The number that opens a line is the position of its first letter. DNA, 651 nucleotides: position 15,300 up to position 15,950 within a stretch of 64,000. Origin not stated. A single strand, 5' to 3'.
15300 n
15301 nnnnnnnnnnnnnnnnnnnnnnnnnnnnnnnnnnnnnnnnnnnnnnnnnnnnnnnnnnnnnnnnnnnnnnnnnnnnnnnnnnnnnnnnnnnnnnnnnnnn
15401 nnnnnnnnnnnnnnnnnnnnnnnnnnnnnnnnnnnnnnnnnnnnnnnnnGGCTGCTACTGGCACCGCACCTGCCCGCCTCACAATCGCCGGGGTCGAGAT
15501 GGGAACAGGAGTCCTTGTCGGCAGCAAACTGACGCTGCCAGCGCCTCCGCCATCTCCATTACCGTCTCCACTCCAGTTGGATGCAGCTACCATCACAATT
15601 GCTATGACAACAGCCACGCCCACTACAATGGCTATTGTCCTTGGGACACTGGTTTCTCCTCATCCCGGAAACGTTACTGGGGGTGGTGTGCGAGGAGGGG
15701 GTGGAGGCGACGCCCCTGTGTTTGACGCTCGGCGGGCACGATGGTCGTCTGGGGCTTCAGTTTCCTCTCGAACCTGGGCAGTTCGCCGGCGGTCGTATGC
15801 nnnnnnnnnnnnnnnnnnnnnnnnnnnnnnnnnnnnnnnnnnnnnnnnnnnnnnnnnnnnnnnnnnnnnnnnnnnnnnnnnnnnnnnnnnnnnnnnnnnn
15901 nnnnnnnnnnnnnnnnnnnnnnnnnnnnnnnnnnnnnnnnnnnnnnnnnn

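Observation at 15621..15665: In-frame TGA splits a J-domain / TM / triple-repeat gene inside its transmembrane helix region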

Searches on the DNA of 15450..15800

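Call 67: search_rna_families(source=window, start=15450, end=15800, threshold=evalue, max_evalue=10)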
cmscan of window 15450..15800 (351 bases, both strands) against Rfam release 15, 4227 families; matches with E-value up to 10: 1.
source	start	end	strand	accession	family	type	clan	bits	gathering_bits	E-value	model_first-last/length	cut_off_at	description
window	15602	15643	-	RF00735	mir-367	Gene; miRNA;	-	13.5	54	5.6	1-68/68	no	mir-367 microRNA precursor family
